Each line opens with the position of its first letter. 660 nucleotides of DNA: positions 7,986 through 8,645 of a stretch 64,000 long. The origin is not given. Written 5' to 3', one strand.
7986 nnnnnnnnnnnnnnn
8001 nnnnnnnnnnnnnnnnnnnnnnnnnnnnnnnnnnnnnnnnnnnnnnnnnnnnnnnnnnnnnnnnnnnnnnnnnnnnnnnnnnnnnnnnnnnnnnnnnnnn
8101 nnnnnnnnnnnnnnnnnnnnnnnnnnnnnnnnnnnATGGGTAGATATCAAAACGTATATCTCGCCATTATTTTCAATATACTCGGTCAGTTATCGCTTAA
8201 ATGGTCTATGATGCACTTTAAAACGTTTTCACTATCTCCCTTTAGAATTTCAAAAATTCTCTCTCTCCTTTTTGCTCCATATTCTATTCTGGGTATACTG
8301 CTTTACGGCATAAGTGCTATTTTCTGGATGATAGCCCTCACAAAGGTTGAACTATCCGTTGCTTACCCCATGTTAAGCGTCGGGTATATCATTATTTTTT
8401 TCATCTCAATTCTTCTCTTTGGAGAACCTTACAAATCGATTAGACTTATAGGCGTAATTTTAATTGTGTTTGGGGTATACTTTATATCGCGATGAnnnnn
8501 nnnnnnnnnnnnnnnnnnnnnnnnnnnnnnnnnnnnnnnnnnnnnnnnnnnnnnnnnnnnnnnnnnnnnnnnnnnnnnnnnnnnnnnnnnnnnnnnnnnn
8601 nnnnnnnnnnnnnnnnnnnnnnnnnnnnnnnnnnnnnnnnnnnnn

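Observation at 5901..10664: Arn-like operon predicted to make a polyprenyl-phosphate-linked pentose (xylose) for extracytoplasmic glycosylation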

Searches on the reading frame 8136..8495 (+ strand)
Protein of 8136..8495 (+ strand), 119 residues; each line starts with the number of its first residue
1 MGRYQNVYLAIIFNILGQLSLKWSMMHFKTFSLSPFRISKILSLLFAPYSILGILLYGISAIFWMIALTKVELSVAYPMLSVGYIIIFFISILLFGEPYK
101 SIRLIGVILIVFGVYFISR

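Call 3: search_protein_families(library=pfam, proteins=[window:8136-8495:+], max_evalue=0.1)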
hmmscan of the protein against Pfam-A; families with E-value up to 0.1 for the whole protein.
window:8136-8495:+ (119 aa): 3 families
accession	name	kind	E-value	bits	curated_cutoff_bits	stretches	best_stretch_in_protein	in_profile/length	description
PF00893.25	Multi_Drug_Res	-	4.7e-07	30.7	23.7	1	50-110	32-93/93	Small Multidrug Resistance protein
PF00892.27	EamA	-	1.4e-06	29.1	28.2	1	30-118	42-134/135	EamA-like transporter family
PF10639.15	TMEM234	-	0.0027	18.2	30.1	1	47-117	41-112/113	Putative transmembrane family 234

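Call 4: search_protein_families(library=ncbifam, proteins=[window:8136-8495:+], max_evalue=0.1)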
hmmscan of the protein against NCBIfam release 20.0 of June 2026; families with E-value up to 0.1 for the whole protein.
window:8136-8495:+ (119 aa): 11 families
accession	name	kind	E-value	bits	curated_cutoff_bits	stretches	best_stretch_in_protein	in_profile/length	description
NF002816.2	PRK02971.1-2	equivalog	2.4e-16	60.3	99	1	11-118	7-117/120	4-amino-4-deoxy-L-arabinose-phosphoundecaprenol flippase subunit ArnF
NF011625.2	PRK15051.1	equivalog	7.9e-08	32.5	92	1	52-116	42-106/111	4-amino-4-deoxy-L-arabinose-phosphoundecaprenol flippase subunit ArnE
NF007767.1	PRK10452.1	equivalog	1e-05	25.7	122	1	9-117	9-101/120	multidrug/spermidine efflux SMR transporter subunit MdtJ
TIGR03340.1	phn_DUF6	hypoth_equivalog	0.00033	20.4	288.15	1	8-116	179-280/281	phosphonate utilization associated putative membrane protein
NF051482.1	EbrB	exception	0.00055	20.6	160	1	49-117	31-101/105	SMR family multidrug efflux transporter EbrB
NF000280.1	SMR_efflux_smr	exception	0.002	18.7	200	1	57-115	40-99/105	multidrug efflux SMR transporter Smr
NF033470.1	SMR_qac_bcrC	exception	0.011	16.2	225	1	49-117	31-101/114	quaternary ammonium compound efflux SMR transporter BcrC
NF051481.1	EbrA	exception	0.028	14.8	160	1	48-117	30-102/104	SMR family multidrug efflux transporter EbrA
NF033137.0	SMR_qac_int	equivalog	0.037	14.6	188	1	50-115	32-98/109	Qac family quaternary ammonium compound efflux SMR transporter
NF000276.2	SMR_qac_E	exception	0.043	14.2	185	1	50-115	32-98/101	quaternary ammonium compound efflux SMR transporter QacE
NF042984.1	SMR_efflux_EmrE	exception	0.066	13.6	226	0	53-117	36-101/110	multidrug efflux SMR transporter EmrE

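Call 85: search_solved_structures(query=window:8136-8495:+, max_evalue=1)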
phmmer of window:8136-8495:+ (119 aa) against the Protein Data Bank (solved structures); distinct sequences matched with E-value up to 1: 6.
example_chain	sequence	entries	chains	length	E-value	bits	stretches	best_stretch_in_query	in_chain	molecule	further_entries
3b5d_A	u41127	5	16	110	0.21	15.6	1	57-117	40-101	Multidrug transporter emrE | SMR family multidrug efflux protein EmrE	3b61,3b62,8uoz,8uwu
7mgx_A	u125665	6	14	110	0.21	15.6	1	59-117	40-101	Multidrug transporter EmrE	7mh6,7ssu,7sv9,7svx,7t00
8uoz_B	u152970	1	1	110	0.25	15.4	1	57-117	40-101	SMR family multidrug efflux protein EmrE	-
8uwu_A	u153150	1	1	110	0.3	15.1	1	57-117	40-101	SMR family multidrug efflux protein EmrE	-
2i68_A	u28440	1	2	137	0.32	15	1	57-117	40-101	Protein emrE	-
7jk8_A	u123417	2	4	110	0.36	14.9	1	57-117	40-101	Multidrug SMR transporter | Multidrug transporter EmrE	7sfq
